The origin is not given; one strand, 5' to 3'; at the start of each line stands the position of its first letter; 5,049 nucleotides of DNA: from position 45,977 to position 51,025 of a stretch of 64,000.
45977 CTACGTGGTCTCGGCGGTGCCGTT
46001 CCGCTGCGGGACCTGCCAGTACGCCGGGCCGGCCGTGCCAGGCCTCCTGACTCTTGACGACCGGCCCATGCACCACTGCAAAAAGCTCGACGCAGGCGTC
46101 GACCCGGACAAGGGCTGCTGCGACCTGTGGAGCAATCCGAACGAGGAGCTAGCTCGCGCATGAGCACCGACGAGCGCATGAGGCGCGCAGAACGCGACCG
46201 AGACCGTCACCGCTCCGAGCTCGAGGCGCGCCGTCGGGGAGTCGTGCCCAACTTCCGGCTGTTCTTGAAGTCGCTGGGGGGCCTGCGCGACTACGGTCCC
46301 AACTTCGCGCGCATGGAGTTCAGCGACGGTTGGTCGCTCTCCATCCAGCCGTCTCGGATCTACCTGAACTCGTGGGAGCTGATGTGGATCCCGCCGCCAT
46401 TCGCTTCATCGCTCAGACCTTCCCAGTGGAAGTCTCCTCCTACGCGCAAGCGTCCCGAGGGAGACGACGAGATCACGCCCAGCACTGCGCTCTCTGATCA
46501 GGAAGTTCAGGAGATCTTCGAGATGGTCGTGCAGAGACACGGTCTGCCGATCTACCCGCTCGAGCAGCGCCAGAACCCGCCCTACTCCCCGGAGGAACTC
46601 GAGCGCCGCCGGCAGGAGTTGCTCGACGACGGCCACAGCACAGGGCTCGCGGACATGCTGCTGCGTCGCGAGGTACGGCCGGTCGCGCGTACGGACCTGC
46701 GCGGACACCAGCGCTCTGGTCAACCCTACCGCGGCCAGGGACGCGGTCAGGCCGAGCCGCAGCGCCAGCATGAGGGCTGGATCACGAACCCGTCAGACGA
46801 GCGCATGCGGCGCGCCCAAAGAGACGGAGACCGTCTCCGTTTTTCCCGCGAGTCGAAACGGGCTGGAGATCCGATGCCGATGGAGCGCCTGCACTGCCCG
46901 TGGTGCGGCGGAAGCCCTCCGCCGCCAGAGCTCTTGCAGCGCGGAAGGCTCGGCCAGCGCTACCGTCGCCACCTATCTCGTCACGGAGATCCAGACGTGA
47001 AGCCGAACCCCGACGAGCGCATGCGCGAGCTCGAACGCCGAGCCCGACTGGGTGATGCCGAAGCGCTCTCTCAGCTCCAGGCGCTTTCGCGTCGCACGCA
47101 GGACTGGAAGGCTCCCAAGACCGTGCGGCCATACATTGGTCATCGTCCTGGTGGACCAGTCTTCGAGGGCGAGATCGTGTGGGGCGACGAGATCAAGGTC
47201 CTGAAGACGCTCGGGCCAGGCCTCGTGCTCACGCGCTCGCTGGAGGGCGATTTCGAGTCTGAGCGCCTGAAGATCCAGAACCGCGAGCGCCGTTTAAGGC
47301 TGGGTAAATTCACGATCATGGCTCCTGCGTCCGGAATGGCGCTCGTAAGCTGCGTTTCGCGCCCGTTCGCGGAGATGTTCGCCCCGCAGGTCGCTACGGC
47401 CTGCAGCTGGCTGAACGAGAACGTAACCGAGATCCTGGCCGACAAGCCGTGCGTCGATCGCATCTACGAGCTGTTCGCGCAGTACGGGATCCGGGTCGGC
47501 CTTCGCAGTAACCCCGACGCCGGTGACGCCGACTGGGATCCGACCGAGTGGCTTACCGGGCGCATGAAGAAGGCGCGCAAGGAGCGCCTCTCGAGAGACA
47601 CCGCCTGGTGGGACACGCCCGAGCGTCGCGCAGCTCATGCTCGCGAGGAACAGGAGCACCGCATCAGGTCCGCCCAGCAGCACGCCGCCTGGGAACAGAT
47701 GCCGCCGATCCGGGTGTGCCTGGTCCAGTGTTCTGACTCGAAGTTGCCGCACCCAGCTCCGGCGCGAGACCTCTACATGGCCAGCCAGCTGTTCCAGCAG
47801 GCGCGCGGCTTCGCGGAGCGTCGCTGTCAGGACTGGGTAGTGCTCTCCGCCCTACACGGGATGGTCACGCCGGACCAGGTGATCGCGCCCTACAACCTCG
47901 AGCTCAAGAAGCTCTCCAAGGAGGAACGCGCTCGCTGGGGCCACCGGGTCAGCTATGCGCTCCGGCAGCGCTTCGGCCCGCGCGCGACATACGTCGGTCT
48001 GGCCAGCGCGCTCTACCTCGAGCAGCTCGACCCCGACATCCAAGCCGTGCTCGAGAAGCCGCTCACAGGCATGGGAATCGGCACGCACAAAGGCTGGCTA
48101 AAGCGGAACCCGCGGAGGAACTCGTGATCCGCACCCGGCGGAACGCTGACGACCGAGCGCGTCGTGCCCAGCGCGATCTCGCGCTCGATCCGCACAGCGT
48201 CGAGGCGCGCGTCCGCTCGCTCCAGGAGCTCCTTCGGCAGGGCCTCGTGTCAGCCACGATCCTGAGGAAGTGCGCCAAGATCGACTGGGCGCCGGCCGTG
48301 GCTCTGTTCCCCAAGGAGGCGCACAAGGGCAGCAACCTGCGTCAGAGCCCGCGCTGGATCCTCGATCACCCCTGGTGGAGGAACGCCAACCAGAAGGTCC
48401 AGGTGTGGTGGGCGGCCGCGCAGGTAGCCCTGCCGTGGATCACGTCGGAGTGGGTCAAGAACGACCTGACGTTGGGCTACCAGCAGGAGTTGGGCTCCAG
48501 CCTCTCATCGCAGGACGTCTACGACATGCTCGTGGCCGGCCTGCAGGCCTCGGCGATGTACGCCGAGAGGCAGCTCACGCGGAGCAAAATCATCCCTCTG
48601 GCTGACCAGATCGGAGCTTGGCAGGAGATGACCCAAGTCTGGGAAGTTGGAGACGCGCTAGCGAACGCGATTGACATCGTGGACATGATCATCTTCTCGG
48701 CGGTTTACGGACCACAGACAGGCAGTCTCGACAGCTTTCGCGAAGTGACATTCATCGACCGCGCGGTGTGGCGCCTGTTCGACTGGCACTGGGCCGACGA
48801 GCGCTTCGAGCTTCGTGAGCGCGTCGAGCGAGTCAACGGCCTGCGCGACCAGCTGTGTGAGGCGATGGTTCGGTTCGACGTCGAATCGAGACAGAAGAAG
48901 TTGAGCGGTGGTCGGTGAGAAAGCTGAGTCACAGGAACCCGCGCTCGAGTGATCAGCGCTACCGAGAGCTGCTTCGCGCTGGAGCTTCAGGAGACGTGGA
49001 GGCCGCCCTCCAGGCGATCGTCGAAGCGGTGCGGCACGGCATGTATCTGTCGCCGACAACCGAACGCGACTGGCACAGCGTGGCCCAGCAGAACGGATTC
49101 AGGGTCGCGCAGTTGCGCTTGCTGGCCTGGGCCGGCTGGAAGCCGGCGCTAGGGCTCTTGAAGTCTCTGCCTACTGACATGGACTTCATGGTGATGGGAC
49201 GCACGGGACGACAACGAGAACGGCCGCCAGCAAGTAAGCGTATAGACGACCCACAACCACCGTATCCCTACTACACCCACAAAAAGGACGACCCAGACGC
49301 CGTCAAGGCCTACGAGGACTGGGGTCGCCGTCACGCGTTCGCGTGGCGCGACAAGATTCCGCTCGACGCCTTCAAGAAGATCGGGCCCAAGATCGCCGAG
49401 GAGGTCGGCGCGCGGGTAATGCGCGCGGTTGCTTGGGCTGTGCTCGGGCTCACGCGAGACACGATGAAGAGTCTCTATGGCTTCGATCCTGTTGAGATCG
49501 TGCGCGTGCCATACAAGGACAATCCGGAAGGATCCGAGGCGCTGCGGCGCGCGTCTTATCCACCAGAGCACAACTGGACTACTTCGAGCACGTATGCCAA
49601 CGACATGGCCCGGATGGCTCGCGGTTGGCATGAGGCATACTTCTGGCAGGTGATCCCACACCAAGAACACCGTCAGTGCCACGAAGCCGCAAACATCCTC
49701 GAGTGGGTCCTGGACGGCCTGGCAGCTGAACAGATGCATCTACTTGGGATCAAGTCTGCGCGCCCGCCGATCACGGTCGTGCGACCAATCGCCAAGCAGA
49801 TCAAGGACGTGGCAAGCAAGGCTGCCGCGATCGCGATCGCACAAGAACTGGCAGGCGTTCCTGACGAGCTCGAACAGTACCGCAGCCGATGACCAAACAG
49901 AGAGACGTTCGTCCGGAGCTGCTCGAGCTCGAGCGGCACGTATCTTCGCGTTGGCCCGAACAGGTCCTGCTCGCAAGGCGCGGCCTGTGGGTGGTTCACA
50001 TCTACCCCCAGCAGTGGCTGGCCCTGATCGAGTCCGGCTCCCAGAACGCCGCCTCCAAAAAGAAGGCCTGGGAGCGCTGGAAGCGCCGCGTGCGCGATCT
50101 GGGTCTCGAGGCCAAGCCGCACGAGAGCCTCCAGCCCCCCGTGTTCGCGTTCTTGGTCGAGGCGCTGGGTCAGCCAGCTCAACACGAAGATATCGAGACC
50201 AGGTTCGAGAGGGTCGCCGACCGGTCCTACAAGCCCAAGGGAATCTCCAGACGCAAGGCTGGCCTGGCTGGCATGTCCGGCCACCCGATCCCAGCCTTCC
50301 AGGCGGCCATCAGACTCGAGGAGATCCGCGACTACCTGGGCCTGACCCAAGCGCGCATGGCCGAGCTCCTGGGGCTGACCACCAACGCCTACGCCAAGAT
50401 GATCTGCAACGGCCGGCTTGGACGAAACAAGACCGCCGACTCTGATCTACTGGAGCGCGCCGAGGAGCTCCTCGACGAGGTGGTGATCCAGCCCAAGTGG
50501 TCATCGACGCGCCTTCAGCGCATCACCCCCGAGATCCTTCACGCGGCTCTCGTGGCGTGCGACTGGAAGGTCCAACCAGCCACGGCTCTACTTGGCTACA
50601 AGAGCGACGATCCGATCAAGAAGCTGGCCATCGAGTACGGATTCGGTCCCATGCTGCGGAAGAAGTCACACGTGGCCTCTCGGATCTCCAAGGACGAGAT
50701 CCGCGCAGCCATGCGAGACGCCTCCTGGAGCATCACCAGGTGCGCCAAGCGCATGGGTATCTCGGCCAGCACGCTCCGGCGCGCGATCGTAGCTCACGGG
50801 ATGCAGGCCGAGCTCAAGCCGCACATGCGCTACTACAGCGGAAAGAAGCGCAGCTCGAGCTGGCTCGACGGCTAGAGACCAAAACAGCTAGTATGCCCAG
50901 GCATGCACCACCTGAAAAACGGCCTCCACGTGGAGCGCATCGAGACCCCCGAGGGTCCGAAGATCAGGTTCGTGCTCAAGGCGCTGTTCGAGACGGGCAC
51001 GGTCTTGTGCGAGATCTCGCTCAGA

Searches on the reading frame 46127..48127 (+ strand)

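Call 8: search_protein_families(library=pfam, proteins=[window:46127-48127:+], max_evalue=0.01)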
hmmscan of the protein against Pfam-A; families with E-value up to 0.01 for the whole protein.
window:46127-48127:+ (666 aa): 2 families
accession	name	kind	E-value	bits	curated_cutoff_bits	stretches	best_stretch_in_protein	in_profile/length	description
PF21818.3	DUF6884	-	2.1e-34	119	30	1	530-660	1-135/135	Family of unknown function (DUF6884)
PF03883.20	H2O2_YaaD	-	4e-05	23.7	29.6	1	568-636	103-173/236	Peroxide stress protein YaaA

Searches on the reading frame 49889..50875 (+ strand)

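Call 20: search_protein_families(library=phrogs, proteins=[window:49889-50875:+], max_evalue=0.01)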
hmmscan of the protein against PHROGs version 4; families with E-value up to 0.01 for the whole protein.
window:49889-50875:+ (328 aa): 12 families
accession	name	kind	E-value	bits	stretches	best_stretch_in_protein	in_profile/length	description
phrog_8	-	transcription regulation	2e-06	28.5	1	142-296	80-187/346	transcriptional regulator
phrog_4779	-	transcription regulation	2.1e-06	29.2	0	268-312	4-50/98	transcriptional regulator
phrog_2328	-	transcription regulation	9.6e-06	26.4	0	134-172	10-49/128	transcriptional repressor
phrog_7241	-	transcription regulation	0.0011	20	0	143-182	66-105/122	transcriptional regulator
phrog_769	-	transcription regulation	0.0023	18.9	1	259-305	4-50/89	transcriptional repressor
phrog_6962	-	unknown function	0.0026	19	0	273-298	8-33/73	-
phrog_14076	-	transcription regulation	0.0033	18.9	0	143-167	18-42/86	transcriptional regulator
phrog_9129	-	unknown function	0.0037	18.3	0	277-308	83-114/184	-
phrog_14131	-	DNA, RNA and nucleotide metabolism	0.0053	16.9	0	241-308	215-281/351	DNA binding protein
phrog_1373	-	transcription regulation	0.0076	17.2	0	268-298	65-95/166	transcriptional regulator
phrog_2104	-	unknown function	0.0082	17.3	0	141-167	42-68/103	-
phrog_4583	-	transcription regulation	0.0093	17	0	268-299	12-43/81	transcriptional repressor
